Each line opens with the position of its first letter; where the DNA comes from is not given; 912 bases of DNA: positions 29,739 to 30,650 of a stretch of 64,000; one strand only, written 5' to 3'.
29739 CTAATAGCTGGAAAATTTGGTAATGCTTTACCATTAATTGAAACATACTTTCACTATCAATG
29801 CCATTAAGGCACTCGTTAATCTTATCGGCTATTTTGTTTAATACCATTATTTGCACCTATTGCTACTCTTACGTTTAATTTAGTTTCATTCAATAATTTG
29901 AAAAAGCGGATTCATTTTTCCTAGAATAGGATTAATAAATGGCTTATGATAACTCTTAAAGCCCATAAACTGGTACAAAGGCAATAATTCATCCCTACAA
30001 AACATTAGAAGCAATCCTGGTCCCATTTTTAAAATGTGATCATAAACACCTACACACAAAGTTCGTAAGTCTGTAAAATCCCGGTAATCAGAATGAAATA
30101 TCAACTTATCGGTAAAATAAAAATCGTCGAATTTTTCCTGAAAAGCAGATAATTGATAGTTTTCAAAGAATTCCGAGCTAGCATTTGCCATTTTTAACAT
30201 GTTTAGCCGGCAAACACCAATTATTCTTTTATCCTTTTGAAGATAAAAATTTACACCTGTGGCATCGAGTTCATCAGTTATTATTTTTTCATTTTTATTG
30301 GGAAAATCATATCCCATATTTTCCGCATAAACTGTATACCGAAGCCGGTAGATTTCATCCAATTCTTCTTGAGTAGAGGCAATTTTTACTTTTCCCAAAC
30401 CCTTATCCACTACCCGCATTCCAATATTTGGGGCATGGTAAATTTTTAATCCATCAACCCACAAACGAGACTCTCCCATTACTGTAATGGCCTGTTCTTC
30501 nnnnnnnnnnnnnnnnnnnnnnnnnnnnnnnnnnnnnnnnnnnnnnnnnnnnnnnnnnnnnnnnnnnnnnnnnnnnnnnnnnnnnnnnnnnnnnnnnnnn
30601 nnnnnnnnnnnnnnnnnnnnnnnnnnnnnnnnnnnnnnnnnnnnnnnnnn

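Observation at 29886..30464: C-terminal acyltransferase-like domain fused to the KS-CLF-AT-DH-DH protein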

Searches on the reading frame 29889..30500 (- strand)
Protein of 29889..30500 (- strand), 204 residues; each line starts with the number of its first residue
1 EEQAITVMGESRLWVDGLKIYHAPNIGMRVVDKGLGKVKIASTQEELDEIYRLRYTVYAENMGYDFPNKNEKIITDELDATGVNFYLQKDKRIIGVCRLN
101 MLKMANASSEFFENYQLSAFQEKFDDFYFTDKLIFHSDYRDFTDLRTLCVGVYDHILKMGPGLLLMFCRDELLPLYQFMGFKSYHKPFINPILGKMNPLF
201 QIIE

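Call 4: search_protein_families(library=pfam, proteins=[window:29889-30500:-], max_evalue=1)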
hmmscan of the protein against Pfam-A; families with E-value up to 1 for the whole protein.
window:29889-30500:- (204 aa): 5 families
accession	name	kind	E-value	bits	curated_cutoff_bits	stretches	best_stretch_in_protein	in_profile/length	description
PF13444.12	Acetyltransf_5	-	2.8e-07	31.6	22.4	1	53-142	1-94/102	Acetyltransferase (GNAT) domain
PF21926.2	FeeM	-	3.6e-06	27.3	27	1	49-194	1-149/158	N-acyl amino acid synthase FeeM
PF10878.14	DUF2672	-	0.015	15.7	27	1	72-89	7-24/53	Protein of unknown function (DUF2672)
PF06451.17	Moricin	-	0.16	12.2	27.6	1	27-48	34-55/62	Moricin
PF00765.23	Autoind_synth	-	0.16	11.9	24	1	44-113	7-77/183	Autoinducer synthase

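Call 5: search_protein_families(library=ncbifam, proteins=[window:29889-30500:-], max_evalue=1)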
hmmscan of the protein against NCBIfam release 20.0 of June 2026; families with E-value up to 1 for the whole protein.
window:29889-30500:- (204 aa): 5 families
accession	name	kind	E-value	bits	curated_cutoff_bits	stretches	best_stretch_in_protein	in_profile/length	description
TIGR03694.1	exosort_acyl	subfamily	8.1e-09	35.3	111.95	1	37-111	9-86/241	PEP-CTERM/exosortase system-associated acyltransferase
NF052554.1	OrAlActfOlsBRHOCB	equivalog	9e-05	22.3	350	1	37-159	9-142/256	L-ornithine N(alpha)-acyltransferase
NF052393.1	AHserLSynTraI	equivalog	0.0055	16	250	1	40-99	11-71/212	acyl-homoserine-lactone synthase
NF052555.1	OrAlActfOlsBBRUA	equivalog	0.038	13.5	320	1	37-113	24-109/278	l-ornithine N(alpha)-acyltransferase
TIGR04045.1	MSMEG_0567_GNAT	equivalog_domain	0.19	11.3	68.45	1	38-99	4-65/153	MSMEG_0567/Sll0786 family nitrogen starvation N-acetyltransferase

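Call 9: find_homologous_proteins(query=window:29889-30500:-, max_evalue=0.001)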
Query window:29889-30500:-: 52 candidates shared short words with the query, none scored E <= 0.001.

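Call 17: search_protein_representatives(protein=window:29889-30419:-)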
Query: 177 residues. Proteins with E-value up to 0.001 (for the whole library): 614; up to 1e-10: 59; up to 1e-30: 1. The best 150 are listed.
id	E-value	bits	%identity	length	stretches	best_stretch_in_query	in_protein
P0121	2.4e-36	141.8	42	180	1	11-170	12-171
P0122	6.2e-24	101.4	34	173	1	13-167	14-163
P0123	4.7e-22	95.3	34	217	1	9-176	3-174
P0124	8.0e-16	75.0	31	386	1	14-176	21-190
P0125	1.2e-15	74.4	32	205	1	10-173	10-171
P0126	4.6e-15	72.5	35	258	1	6-172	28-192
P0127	7.2e-15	71.9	29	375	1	6-173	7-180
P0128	1.6e-14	70.8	29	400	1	11-175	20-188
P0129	1.7e-14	70.6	31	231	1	11-173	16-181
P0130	3.5e-14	69.7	34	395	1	8-177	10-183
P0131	5.6e-14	69.0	28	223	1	10-177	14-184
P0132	2.3e-13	67.0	31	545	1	11-172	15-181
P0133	3.4e-13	66.4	30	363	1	14-172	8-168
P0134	3.7e-13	66.3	30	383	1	5-175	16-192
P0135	4.9e-13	65.9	30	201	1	10-167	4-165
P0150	7.0e-12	62.2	33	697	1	10-175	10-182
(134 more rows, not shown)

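Call 18: search_protein_families(library=pfam, proteins=[P0121, P0122, P0123, P0124, P0125, P0126, P0127, P0128, P0132, P0150], max_evalue=0.01)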
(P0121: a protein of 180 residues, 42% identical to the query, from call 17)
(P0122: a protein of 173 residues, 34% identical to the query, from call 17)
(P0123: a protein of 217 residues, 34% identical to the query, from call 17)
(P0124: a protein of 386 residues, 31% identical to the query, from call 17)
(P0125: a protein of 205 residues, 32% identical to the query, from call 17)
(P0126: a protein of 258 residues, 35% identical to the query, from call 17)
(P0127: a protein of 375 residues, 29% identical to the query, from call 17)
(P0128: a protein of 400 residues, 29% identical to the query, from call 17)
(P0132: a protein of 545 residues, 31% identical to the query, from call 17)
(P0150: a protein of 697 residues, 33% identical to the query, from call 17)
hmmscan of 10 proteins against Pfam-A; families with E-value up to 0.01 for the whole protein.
P0121 (180 aa): 4 families
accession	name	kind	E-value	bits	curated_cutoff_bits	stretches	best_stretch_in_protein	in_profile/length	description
PF21926.2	FeeM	-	5.6e-11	42.9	27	1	24-173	2-155/158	N-acyl amino acid synthase FeeM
PF13444.12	Acetyltransf_5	-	5.7e-08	33.8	22.4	1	27-123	1-101/102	Acetyltransferase (GNAT) domain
PF00583.31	Acetyltransf_1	-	0.0022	18.7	20.7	1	41-155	17-116/116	Acetyltransferase (GNAT) family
PF13508.13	Acetyltransf_7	-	0.0026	18.5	27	1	59-157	5-84/84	Acetyltransferase (GNAT) domain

P0122 (173 aa): 2 families
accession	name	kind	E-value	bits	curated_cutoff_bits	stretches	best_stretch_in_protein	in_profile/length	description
PF21926.2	FeeM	-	0.00043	20.5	27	1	47-167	30-153/158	N-acyl amino acid synthase FeeM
PF13444.12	Acetyltransf_5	-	0.007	17.5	22.4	0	29-115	6-98/102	Acetyltransferase (GNAT) domain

P0123 (217 aa): 2 families
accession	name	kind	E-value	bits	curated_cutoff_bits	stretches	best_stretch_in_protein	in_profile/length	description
PF21926.2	FeeM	-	1.2e-10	41.8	27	1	17-173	2-155/158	N-acyl amino acid synthase FeeM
PF13444.12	Acetyltransf_5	-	2.1e-08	35.2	22.4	1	20-109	1-90/102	Acetyltransferase (GNAT) domain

P0124 (386 aa): 3 families
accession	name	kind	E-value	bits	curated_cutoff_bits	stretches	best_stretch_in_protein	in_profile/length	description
PF21926.2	FeeM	-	3.8e-09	36.9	27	1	29-188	1-156/158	N-acyl amino acid synthase FeeM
PF13444.12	Acetyltransf_5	-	1.7e-05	25.9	22.4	1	33-134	1-99/102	Acetyltransferase (GNAT) domain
PF00027.35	cNMP_binding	-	8e-05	23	27.5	1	281-358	2-88/89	Cyclic nucleotide-binding domain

P0125 (205 aa): 2 families
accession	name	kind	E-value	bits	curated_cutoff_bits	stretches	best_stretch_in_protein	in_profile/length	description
PF21926.2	FeeM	-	3.8e-14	53.2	27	1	23-166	2-150/158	N-acyl amino acid synthase FeeM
PF13444.12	Acetyltransf_5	-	1.5e-06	29.3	22.4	1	26-119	1-100/102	Acetyltransferase (GNAT) domain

P0126 (258 aa): 3 families
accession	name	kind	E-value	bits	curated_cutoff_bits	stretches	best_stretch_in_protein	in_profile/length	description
PF21926.2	FeeM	-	1.2e-14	54.9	27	1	45-196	2-156/158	N-acyl amino acid synthase FeeM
PF13444.12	Acetyltransf_5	-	1.1e-05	26.4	22.4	1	48-140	1-98/102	Acetyltransferase (GNAT) domain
PF00583.31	Acetyltransf_1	-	0.0041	17.8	20.7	1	63-175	16-116/116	Acetyltransferase (GNAT) family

P0127 (375 aa): 5 families
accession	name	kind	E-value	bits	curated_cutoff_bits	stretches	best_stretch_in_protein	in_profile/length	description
PF00027.35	cNMP_binding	-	4.1e-22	78.4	27.5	1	263-348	3-88/89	Cyclic nucleotide-binding domain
PF21926.2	FeeM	-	1.7e-10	41.3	27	1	23-180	1-153/158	N-acyl amino acid synthase FeeM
PF13444.12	Acetyltransf_5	-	3.2e-10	41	22.4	1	27-122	1-95/102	Acetyltransferase (GNAT) domain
PF13673.13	Acetyltransf_10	-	3e-09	37.4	23.6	1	48-171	20-117/128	Acetyltransferase (GNAT) domain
PF00583.31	Acetyltransf_1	-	3.5e-06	27.7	20.7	1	32-161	5-116/116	Acetyltransferase (GNAT) family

P0128 (400 aa): 3 families
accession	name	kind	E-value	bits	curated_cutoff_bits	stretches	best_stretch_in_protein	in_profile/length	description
PF00027.35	cNMP_binding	-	4.9e-18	65.3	27.5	1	282-363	4-88/89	Cyclic nucleotide-binding domain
PF21926.2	FeeM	-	2e-09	37.9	27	1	32-182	2-151/158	N-acyl amino acid synthase FeeM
PF13444.12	Acetyltransf_5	-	6.2e-05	24.1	22.4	1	35-134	1-100/102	Acetyltransferase (GNAT) domain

P0132 (545 aa): 3 families
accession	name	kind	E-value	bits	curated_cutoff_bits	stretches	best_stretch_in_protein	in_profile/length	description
PF00027.35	cNMP_binding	-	2.2e-25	88.9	27.5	2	275-366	3-87/89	Cyclic nucleotide-binding domain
PF21926.2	FeeM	-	5.3e-10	39.7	27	1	26-168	1-141/158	N-acyl amino acid synthase FeeM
PF13444.12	Acetyltransf_5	-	3.6e-05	24.8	22.4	1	30-127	1-97/102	Acetyltransferase (GNAT) domain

P0150 (697 aa): 11 families
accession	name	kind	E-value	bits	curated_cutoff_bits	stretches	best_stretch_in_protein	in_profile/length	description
PF08241.18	Methyltransf_11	-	1.7e-23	83.5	21.2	1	464-562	1-94/95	Methyltransferase domain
PF13649.12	Methyltransf_25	-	5e-22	78.9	27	1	463-559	1-97/97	Methyltransferase domain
PF13847.12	Methyltransf_31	-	1.4e-18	67.4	27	1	459-569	3-117/145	Methyltransferase domain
PF00027.35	cNMP_binding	-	9.6e-17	61.2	27.5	1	274-353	3-85/89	Cyclic nucleotide-binding domain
PF01209.24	Ubie_methyltran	-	1.7e-16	60.7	20.1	1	457-568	45-156/233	ubiE/COQ5 methyltransferase family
PF08242.18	Methyltransf_12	-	1.1e-14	55.3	30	1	464-560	1-97/98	Methyltransferase domain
PF13489.12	Methyltransf_23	-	4.3e-11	43.3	27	1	456-570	19-125/164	Methyltransferase domain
PF21926.2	FeeM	-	1.1e-06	29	27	1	23-174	2-149/158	N-acyl amino acid synthase FeeM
PF13444.12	Acetyltransf_5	-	0.00037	21.6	22.4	1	26-124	1-96/102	Acetyltransferase (GNAT) domain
PF01135.25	PCMT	-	0.0024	18.1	20.3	1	456-501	70-115/210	Protein-L-isoaspartate(D-aspartate) O-methyltransferase (PCMT)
PF02353.26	CMAS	-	0.0085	15.9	27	0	450-500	53-101/273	Mycolic acid cyclopropane synthetase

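Call 21: find_homologous_proteins(query=A1, max_evalue=0.001)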
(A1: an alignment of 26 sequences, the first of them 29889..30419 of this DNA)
Query A1 (26 sequences) (177 aa, profile of the alignment): 6 proteins with E <= 0.001 among 3581 candidates.
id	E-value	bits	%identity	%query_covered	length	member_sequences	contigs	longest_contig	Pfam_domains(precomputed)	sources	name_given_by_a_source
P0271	5.6e-59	217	24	92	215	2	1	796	PF13444.13,PF21926.3,PF00583.32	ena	-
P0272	3.7e-58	214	26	92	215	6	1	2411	PF13444.13,PF21926.3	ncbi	-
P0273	2.4e-56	209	29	95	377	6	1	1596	PF13444.13,PF21926.3,PF00027.36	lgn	-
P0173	2.3e-55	205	25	93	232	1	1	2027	PF21926.3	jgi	-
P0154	4.6e-54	201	24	86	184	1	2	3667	PF13444.13,PF21926.3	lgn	-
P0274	4.4e-12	64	43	34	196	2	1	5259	PF13444.13,PF21926.3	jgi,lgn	-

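Call 23: search_solved_structures(query=A1, max_evalue=1, show_alignments=2)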
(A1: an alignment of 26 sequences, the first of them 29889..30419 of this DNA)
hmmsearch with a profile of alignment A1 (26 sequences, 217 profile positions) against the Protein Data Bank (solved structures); distinct sequences matched with E-value up to 1: 57.
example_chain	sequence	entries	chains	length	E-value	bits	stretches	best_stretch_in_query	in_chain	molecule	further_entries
1q2y_A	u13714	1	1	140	4.1e-07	32.8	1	105-160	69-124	similar to hypothetical proteins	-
5jph_A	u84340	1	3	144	5.5e-06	29.1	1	102-161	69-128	Acetyltransferase SACOL1063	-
5jq4_A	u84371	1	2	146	5.9e-06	29.1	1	101-162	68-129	Acetyltransferase SACOL1063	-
2bsw_A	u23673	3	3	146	9.2e-05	25.1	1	110-174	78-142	GLYPHOSATE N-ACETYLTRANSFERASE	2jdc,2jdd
3fb3_A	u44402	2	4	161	0.0001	25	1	108-162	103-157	N-acetyltransferase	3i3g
3p2f_A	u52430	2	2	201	0.00013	24.7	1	24-184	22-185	AHL synthase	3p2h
5w8c_A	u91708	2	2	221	0.00021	24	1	18-155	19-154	Autoinducer synthase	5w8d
5w8a_A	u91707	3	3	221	0.00021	23.9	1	18-155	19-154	Autoinducer synthase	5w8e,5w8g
3efa_A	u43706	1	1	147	0.00045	22.9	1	98-165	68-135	Putative Acetyltransferase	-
4ag7_A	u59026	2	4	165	0.00071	22.2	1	108-156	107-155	GLUCOSAMINE-6-PHOSPHATE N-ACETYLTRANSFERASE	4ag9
1cjw_A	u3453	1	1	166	0.00083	22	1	106-157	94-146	PROTEIN (SEROTONIN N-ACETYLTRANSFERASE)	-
1b6b_A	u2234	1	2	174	0.0009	21.9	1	106-157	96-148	PROTEIN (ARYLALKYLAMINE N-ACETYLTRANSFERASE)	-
8bip_A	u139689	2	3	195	0.0009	21.9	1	105-160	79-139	N-terminal acetyltransferase B complex catalytic subunit NAT3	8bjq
5z6n_A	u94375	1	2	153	0.0011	21.7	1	102-161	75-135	Protein ElaA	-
1ib1_E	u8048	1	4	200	0.0012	21.5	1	106-157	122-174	SEROTONIN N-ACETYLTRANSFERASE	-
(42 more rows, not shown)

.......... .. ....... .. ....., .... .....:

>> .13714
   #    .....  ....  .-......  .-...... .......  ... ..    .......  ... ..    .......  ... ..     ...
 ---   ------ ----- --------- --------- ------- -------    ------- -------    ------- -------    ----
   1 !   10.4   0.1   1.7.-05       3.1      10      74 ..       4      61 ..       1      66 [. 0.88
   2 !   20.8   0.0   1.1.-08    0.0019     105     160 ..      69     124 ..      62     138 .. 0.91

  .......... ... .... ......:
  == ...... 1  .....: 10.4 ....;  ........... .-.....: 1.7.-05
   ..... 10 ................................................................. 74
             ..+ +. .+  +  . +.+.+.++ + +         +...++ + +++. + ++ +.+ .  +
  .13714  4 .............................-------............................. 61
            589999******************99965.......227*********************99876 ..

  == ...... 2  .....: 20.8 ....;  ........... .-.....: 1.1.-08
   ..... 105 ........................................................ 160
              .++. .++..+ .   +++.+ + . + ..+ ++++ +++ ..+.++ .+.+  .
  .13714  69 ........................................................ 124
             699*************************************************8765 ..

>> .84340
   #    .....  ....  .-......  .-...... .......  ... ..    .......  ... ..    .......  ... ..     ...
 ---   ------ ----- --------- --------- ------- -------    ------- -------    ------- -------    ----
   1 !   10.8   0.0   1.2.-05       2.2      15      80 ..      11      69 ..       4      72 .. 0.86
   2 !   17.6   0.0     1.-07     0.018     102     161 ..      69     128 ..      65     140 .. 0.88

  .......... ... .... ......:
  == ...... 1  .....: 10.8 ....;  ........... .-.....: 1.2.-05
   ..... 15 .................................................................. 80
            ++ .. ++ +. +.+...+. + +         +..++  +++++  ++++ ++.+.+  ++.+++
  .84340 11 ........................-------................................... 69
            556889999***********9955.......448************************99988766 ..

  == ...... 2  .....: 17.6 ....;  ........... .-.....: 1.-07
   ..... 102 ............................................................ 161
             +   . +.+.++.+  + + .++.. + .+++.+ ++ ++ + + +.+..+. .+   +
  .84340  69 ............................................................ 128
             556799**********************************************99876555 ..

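Call 24: find_related_loci(query=window:29889-30419:-, collection=genome_contigs, flank=10000)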
Query window:29889-30419:- (177 aa) in genome_contigs; peptide patterns used: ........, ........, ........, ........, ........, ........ (x = any residue, [..] = any of these).
112 stretches matched a pattern, but none encodes a relative of the query by tblastn (E <= 1e-3).

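Call 36: predict_structure(alignment_id=A1)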
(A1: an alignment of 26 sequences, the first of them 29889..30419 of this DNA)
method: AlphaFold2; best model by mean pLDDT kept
length: 177 residues; sequences in the alignment: 26
mean_pLDDT: 91.3   pTM: 0.86
mean pLDDT of the five models: 91.3, 89.4, 89.3, 89.0, 88.7
residues with pLDDT >= 90: 145; 70-90: 22; 50-70: 3; < 50: 7
segments of 3 or more residues with pLDDT < 50: 1-7
pLDDT, mean of each block of 10 residues (from residue 1): 50 96 94 86 80 96 95 97 93 97 96 92 95 97 95 96 93 97
secondary structure, 60 per line:
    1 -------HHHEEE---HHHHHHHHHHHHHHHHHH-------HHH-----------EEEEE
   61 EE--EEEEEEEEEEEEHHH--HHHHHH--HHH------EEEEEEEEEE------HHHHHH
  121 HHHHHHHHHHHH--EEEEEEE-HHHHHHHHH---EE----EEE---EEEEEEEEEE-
elements in order: E11-13 H17-34 E56-62 E65-76 H82-87 E99-108 H115-132 E135-141 H143-151 E161-163 E167-176

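Call 38: fold_search(model_id=the predicted structure, library=pdb)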
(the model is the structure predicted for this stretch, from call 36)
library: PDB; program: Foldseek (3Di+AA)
matches with E <= 10: 1245; with E <= 0.001: 404
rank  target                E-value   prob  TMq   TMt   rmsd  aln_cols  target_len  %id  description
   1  5jph_B                8.6e-09  1.00  0.71  0.86   2.9       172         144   14  Structure of a GNAT acetyltransferase SACOL1063 from Staphylococcus aureus in complex with CoA (released 2016-06-29)
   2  2bsw                  1.4e-08  1.00  0.67  0.81   3.9       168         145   15  Crystal structure of a glyphosate-N-acetyltransferase obtained by DNA shuffling. (released 2005-06-08)
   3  5jph_A                2.4e-08  1.00  0.71  0.87   2.9       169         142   14  Structure of a GNAT acetyltransferase SACOL1063 from Staphylococcus aureus in complex with CoA (released 2016-06-29)
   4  1q2y                  3.4e-08  1.00  0.68  0.84   3.0       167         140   14  Crystal structure of the protein YJCF from Bacillus subtilis: a member of the GCN5-related N-acetyltransferase superfami (released 2003-08-19)
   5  5hh0                  8.5e-08  1.00  0.65  0.60   4.8       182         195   13  Crystal structure of human Naa60 in complex with CoA (released 2016-09-14)
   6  2g0b_D                1.1e-07  1.00  0.77  0.75   3.4       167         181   14  The structure of FeeM, an N-acyl amino acid synthase from uncultured soil microbes (released 2006-09-26)
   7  2g0b_G                1.3e-07  1.00  0.75  0.77   3.7       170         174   14  The structure of FeeM, an N-acyl amino acid synthase from uncultured soil microbes (released 2006-09-26)
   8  5w8e                  1.5e-07  1.00  0.76  0.64   3.2       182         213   16  The structure of a CoA-dependent acyl-homoserine lactone synthase, BjaI, with the adduct of SAH and IV-CoA (released 2017-08-23)
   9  2g0b_A                1.8e-07  1.00  0.77  0.72   3.6       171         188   14  The structure of FeeM, an N-acyl amino acid synthase from uncultured soil microbes (released 2006-09-26)
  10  2g0b_C                2.1e-07  1.00  0.77  0.74   3.6       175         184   12  The structure of FeeM, an N-acyl amino acid synthase from uncultured soil microbes (released 2006-09-26)
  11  5w8g                  3.2e-07  1.00  0.76  0.64   3.3       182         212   17  The structure of a COA-dependent acyl-homoserine lactone synthase, BjaI, with SAH (released 2017-08-23)
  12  5jq4_B                3.6e-07  1.00  0.65  0.78   5.0       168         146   14  Structure of a GNAT acetyltransferase SACOL1063 from Staphylococcus aureus (released 2016-06-29)
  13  5hh1                  3.8e-07  1.00  0.66  0.61   4.7       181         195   13  Crystal structure of human Naa60 mutant - F34A in complex with CoA (released 2016-09-14)
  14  5w8a                  5.8e-07  1.00  0.72  0.61   4.4       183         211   18  The structure of a COA-dependent acyl-homoserine lactone synthase, BjaI, with SAM and isopentyl-CoA (released 2017-08-23)
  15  5w8c                  7.4e-07  1.00  0.75  0.64   3.4       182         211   16  The structure of a COA-dependent acyl-homoserine lactone synthase, BjaI, with MTA and isovaleryl-CoA (released 2017-08-23)
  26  2g0b_B                1.8e-06  1.00  0.76  0.72   3.7       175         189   12  The structure of FeeM, an N-acyl amino acid synthase from uncultured soil microbes (released 2006-09-26)
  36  2g0b_H                5.7e-06  1.00  0.72  0.75   3.4       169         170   14  The structure of FeeM, an N-acyl amino acid synthase from uncultured soil microbes (released 2006-09-26)
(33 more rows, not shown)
